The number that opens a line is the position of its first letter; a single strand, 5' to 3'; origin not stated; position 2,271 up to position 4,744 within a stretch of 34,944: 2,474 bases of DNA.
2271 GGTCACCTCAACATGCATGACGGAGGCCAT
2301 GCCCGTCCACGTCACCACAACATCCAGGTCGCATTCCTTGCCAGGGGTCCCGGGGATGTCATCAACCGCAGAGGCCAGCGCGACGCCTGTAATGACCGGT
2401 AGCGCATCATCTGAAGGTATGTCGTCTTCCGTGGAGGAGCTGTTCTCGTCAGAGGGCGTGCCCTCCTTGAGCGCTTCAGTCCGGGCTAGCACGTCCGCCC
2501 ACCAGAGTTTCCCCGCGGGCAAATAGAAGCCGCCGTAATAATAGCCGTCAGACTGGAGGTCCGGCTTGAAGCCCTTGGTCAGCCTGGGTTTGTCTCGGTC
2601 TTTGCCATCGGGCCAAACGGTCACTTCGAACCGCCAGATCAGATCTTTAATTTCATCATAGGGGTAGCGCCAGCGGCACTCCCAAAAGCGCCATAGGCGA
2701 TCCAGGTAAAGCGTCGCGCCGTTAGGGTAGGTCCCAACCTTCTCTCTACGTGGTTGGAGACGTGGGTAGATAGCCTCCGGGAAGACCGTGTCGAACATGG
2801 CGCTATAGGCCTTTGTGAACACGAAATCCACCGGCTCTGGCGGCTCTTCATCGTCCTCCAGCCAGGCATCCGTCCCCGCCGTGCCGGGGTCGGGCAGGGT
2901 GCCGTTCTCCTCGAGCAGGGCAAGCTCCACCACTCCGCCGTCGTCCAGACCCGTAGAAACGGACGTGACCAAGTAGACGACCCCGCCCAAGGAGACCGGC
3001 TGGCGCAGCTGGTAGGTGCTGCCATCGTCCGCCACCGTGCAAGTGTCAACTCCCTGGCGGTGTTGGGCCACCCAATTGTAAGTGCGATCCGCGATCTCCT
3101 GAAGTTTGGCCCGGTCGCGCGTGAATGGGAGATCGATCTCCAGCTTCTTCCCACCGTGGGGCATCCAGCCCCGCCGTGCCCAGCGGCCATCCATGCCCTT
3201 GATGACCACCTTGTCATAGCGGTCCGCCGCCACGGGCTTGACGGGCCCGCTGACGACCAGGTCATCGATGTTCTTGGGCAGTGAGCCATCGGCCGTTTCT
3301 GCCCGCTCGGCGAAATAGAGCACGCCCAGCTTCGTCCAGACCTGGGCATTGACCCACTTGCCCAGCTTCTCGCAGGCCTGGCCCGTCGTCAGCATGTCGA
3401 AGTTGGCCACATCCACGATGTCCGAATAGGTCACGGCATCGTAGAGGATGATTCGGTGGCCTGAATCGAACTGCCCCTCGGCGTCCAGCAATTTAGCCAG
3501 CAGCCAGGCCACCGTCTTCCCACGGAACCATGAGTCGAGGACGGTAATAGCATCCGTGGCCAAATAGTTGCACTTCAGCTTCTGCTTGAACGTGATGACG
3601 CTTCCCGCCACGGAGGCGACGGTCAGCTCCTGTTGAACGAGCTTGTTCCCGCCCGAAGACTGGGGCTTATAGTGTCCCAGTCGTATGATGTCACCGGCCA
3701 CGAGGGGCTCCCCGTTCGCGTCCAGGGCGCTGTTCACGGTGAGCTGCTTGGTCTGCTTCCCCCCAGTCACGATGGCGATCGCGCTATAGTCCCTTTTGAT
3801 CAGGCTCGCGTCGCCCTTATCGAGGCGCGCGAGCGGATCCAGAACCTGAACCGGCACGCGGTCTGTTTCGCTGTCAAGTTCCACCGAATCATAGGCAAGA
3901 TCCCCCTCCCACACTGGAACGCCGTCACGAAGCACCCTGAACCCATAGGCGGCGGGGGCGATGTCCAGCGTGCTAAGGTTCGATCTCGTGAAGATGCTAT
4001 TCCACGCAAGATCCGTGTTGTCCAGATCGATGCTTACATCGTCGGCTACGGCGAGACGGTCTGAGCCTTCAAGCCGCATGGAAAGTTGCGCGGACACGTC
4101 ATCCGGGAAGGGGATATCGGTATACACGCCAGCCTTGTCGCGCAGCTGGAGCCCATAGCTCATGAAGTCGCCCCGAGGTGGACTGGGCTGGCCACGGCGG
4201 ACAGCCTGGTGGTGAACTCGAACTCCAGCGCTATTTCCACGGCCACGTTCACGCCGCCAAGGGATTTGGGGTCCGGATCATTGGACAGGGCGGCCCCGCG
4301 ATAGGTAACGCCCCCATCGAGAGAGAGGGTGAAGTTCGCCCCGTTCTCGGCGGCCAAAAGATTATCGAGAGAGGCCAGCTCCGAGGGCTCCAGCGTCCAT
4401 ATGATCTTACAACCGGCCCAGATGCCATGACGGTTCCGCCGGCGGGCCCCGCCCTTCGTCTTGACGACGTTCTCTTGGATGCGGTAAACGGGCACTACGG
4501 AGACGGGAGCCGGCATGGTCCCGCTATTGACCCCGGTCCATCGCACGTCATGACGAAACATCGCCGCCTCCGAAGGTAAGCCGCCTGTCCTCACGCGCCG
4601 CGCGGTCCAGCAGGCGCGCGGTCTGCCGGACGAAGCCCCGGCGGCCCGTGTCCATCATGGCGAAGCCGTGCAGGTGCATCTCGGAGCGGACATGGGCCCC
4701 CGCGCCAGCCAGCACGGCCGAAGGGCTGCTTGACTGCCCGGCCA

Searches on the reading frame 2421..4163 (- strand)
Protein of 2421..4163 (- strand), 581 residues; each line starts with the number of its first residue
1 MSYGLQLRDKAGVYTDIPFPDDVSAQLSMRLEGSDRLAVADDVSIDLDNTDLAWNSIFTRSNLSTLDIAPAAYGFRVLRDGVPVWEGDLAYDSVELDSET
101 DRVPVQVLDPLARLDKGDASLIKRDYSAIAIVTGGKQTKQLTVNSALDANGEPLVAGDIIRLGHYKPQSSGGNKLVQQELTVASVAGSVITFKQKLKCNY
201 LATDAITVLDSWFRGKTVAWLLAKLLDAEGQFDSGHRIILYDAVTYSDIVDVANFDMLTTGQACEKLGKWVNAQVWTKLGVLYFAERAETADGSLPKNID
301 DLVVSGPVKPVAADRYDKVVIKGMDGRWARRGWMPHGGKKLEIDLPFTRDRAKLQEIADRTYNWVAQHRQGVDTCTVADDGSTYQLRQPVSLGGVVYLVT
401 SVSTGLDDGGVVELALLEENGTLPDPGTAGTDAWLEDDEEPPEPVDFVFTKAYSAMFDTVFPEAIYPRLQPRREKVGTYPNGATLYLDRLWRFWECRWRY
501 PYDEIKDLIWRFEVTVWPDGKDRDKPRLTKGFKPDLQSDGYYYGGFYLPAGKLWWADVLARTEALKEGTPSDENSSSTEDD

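Call 52: find_related_loci(query=A3, collection=viral_contigs, flank=6000)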
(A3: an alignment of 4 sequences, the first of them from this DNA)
Query A3 (581 aa) in viral_contigs; peptide patterns used: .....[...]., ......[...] (x = any residue, [..] = any of these).
32 stretches matched a pattern; 1 encode a relative of the query (tblastn E <= 1e-3); 1 distinct loci.
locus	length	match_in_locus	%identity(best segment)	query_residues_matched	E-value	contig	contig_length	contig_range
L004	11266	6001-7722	43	3-581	6e-142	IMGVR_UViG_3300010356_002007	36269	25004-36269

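Call 53: find_related_loci(query=A3, collection=genome_contigs, flank=6000)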
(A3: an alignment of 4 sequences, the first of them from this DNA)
Query A3 (581 aa) in genome_contigs; peptide patterns used: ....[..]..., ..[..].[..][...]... (x = any residue, [..] = any of these).
40 stretches matched a pattern; 1 encode a relative of the query (tblastn E <= 1e-3); 1 distinct loci.
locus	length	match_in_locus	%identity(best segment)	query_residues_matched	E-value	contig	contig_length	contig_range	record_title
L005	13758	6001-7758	48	1-581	7e-159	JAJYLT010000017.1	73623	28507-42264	MAG: Acidobacteria bacterium isolate DBS2-1.bin89 NODE_596_length_73623_cov_10.498775, whole genome shotgun sequence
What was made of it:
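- Tried and rejected: GTDB genomes with A3 (call 53).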

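Call 56: find_related_loci(query=A3, collection=metagenome_contigs, flank=6000)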
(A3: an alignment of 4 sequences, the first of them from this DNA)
Query A3 (581 aa) in metagenome_contigs; peptide patterns used: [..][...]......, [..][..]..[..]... (x = any residue, [..] = any of these).
600 stretches matched a pattern, but none encodes a relative of the query by tblastn (E <= 1e-3).

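Call 60: search_solved_structures(query=A3, max_evalue=1)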
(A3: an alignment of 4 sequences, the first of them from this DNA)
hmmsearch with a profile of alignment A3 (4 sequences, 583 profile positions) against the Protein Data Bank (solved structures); distinct sequences matched with E-value up to 1: 0.

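Call 75: predict_structure(alignment_id=A3)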
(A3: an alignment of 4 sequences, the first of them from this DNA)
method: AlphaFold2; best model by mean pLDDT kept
length: 581 residues; sequences in the alignment: 4
mean_pLDDT: 45.2   pTM: 0.26
mean pLDDT of the five models: 45.2, 45.1, 44.8, 44.2, 42.5
residues with pLDDT >= 90: 0; 70-90: 20; 50-70: 173; < 50: 388
segments of 3 or more residues with pLDDT < 50: 10-12, 19-44, 60-70, 92-94, 100-131, 148-152, 164-175, 202-315, 333-339, 346-354, 359-382, 392-396, 405-412, 414-448, 450-452, 479-485, 501-534, 551-581
pLDDT, mean of each block of 10 residues (from residue 1): 55 53 39 32 47 52 41 54 51 49 45 36 36 67 53 57 42 51 71 75 40 31 34 29 28 34 45 35 33 33 32 47 54 47 49 49 42 44 50 47 45 42 30 32 44 53 65 56 50 60 39 45 42 50 61 44 32 29 28
secondary structure, 60 per line:
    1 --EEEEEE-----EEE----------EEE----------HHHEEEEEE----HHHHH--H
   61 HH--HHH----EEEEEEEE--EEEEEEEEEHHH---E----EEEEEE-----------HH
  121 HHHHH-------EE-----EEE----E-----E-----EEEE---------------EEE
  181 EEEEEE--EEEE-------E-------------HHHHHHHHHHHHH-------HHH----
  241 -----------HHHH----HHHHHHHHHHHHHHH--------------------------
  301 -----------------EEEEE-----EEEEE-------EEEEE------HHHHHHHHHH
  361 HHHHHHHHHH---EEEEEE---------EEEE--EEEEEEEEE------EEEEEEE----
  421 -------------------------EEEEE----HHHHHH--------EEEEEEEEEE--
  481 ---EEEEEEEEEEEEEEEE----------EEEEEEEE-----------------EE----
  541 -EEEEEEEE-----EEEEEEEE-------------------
elements in order: E3-8 E14-16 E27-29 E43-48 H53-57 E72-79 E82-90 E102-107 H119-125 E140-142 E159-162 E178-186 E189-192 H214-226 H252-255 H260-274 E318-322 E328-332 E340-344 H351-370 E374-379 E389-392 E395-403 E410-416 E446-450 H455-460 E469-478 E484-499 E510-517 E542-549 E555-562
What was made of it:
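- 2421..4163 (-): Conserved N-terminal about 581 aa, presumed to be the tail-attachment or hub part. It is shared by relatives with and without the Hint end. There is no PDB sequence hit (call 60) and the AF2 model is poor (call 75).
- On Phage tail fibre / tail-tip host-specificity protein (the carrier): The AF2 model of residues 1-581 has pLDDT 45 (call 75).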

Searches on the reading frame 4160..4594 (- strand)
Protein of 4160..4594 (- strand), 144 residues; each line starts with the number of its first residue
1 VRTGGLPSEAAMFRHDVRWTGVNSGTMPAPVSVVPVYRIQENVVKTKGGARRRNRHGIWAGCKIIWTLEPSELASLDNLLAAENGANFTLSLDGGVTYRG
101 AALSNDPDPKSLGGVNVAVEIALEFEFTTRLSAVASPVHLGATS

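Call 13: search_protein_families(library=phrogs, proteins=[window:4160-4594:-], max_evalue=0.001)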
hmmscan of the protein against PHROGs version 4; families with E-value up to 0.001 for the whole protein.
window:4160-4594:- (144 aa): 0 families

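Call 74: search_protein_families(library=pfam, proteins=[window:4160-4594:-], max_evalue=0.01)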
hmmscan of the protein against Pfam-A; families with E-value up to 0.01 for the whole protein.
window:4160-4594:- (144 aa): 0 families

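Call 92: search_solved_structures(query=window:4160-4594:-, max_evalue=10)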
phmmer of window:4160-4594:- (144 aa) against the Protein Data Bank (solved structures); distinct sequences matched with E-value up to 10: 1.
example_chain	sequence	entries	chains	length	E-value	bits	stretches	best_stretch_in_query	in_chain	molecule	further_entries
7d3u_C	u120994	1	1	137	1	12.6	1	80-112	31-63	Monovalent Na+/H+ antiporter subunit C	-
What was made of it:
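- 4160..4594 (-): 144-aa gene between the tape measure and the fibre (context). Function unknown. No hits (calls 13, 74, 92).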
